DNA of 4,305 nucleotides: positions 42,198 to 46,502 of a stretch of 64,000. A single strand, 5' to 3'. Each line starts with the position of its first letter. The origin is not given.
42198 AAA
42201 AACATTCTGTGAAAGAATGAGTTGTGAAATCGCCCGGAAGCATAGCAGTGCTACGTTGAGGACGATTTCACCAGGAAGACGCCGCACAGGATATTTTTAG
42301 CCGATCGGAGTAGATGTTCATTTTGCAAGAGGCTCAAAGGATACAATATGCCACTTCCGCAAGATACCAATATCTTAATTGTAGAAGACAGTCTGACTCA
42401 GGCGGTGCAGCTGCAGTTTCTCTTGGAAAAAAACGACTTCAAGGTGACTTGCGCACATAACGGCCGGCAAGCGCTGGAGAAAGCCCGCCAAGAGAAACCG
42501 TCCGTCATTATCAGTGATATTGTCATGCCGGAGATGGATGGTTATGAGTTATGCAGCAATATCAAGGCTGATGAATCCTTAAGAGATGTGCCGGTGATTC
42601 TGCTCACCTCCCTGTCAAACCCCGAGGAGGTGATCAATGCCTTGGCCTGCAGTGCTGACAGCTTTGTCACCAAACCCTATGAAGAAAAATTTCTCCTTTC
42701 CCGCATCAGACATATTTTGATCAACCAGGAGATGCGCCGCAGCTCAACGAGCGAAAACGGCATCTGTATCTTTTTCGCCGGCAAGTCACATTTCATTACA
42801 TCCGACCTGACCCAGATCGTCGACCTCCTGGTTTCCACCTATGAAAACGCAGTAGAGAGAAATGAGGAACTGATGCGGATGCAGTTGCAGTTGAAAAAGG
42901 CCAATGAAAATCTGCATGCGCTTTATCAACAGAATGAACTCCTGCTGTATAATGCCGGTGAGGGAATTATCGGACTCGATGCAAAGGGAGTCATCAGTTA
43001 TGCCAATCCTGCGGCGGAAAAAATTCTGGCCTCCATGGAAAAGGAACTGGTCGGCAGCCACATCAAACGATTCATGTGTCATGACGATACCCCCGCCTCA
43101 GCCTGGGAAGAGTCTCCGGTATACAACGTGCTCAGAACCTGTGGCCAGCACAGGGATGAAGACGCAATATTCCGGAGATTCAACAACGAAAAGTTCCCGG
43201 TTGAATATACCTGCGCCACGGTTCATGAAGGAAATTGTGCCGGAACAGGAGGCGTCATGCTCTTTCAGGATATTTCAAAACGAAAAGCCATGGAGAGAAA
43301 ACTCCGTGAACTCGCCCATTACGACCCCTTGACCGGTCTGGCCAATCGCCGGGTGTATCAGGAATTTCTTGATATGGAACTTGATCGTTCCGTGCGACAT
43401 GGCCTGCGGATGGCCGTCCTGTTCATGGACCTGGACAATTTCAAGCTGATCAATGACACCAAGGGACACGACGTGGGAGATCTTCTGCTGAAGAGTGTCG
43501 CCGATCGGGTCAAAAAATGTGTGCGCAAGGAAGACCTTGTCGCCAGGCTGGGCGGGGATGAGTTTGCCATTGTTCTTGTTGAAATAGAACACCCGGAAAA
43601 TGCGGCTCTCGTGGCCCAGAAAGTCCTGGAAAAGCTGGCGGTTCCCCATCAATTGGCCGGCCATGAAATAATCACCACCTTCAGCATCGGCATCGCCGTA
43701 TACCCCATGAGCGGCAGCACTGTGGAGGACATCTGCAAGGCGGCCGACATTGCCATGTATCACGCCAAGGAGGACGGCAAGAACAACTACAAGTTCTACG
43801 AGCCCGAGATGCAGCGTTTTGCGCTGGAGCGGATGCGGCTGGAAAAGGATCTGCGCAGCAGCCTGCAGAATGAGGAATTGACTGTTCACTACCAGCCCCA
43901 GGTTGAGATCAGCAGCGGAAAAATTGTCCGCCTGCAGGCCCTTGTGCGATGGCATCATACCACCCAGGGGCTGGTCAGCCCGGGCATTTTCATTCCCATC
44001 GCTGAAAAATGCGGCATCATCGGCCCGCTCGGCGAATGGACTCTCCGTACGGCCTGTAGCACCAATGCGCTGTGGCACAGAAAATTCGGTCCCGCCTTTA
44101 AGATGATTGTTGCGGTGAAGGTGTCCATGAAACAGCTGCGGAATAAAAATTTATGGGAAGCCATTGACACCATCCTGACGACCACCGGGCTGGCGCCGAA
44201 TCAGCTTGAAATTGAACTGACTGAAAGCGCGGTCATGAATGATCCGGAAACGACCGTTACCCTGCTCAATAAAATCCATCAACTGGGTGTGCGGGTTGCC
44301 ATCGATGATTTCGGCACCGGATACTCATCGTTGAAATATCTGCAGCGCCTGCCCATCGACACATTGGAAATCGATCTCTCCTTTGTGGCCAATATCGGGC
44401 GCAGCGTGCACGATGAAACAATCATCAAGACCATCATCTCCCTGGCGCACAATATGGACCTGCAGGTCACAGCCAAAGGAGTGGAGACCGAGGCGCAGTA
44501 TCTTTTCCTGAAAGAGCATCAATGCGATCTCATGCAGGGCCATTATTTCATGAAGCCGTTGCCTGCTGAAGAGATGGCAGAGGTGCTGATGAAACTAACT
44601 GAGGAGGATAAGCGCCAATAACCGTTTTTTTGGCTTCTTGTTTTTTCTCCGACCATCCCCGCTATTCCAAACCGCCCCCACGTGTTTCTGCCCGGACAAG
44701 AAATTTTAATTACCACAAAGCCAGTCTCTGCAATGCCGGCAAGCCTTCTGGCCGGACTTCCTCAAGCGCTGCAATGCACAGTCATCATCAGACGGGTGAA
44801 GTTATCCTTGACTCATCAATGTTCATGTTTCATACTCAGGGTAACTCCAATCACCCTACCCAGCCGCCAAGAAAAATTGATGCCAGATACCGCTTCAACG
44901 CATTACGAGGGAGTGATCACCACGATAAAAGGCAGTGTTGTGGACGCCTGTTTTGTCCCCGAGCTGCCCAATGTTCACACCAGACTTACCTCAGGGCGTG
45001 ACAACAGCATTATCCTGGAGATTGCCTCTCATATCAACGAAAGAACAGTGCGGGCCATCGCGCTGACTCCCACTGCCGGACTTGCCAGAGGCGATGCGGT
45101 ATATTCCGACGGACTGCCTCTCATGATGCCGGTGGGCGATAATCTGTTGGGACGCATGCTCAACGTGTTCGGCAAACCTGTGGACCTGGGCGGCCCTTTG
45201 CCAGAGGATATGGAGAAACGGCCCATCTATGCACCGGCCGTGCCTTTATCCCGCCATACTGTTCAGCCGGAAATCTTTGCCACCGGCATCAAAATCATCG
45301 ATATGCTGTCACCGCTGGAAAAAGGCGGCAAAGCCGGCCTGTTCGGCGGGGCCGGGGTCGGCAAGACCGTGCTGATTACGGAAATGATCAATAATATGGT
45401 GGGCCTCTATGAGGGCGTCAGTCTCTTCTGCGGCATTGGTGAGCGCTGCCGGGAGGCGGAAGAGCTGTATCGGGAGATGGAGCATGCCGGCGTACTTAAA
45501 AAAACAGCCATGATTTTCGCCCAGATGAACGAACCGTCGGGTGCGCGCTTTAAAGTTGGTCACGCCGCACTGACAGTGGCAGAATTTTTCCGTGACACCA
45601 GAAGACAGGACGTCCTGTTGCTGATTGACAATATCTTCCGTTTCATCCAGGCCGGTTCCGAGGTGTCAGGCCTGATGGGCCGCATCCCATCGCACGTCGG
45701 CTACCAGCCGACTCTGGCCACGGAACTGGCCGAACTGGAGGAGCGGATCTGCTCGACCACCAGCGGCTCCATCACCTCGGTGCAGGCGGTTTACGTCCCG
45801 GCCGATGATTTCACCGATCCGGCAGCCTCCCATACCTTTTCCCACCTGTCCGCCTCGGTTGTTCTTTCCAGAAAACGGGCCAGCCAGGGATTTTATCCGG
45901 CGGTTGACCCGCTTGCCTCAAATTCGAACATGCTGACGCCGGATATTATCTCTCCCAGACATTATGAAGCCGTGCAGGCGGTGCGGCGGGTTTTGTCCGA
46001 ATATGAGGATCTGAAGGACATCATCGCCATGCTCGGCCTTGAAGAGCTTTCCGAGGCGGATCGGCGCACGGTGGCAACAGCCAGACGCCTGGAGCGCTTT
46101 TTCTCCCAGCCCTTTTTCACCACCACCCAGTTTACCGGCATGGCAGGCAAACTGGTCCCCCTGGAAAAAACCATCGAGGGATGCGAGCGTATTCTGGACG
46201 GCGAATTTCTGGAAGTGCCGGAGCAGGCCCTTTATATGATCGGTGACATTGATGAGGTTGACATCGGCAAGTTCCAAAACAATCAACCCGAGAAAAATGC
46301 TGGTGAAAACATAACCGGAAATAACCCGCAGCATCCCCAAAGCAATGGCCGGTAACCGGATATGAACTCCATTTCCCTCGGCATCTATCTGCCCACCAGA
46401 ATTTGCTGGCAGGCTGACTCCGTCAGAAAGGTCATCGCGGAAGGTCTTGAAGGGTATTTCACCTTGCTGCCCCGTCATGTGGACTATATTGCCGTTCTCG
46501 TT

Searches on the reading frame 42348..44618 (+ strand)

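Call 32: search_protein_families(library=pfam, proteins=[window:42348-44618:+], max_evalue=0.001)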
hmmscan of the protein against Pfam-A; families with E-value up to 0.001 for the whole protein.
window:42348-44618:+ (757 aa): 5 families
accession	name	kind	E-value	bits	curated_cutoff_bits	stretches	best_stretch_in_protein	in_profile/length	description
PF00563.25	EAL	-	7.7e-67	225.5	31.3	1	500-737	2-236/236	EAL domain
PF00990.26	GGDEF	-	1.2e-52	178.3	23.8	1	323-480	1-161/161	Diguanylate cyclase, GGDEF domain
PF00072.30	Response_reg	-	3.8e-26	91.9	30.2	1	9-120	1-110/111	Response regulator receiver domain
PF00989.32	PAS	-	6.7e-10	39.4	22.6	1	197-309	4-113/113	PAS fold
PF13426.13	PAS_9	-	1.4e-09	38.6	27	1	205-310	2-102/103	PAS domain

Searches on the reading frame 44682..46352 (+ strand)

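Call 32: search_protein_families(library=pfam, proteins=[window:44682-46352:+], max_evalue=0.001)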
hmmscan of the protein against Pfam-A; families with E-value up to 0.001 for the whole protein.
window:44682-46352:+ (557 aa): 3 families
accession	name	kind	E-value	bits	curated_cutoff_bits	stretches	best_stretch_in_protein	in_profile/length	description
PF00006.31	ATP-synt_ab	-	3.8e-71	239.6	29.5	1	202-415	1-213/213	ATP synthase alpha/beta family, nucleotide-binding domain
PF22919.1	ATP-synt_VA_C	-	4.4e-13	49.6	24.7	1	421-507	6-95/101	C-terminal domain of V and A type ATP synthase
PF02874.29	ATP-synt_ab_N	-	2.6e-08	34.7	20.9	1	79-142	1-67/69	ATP synthase alpha/beta family, beta-barrel domain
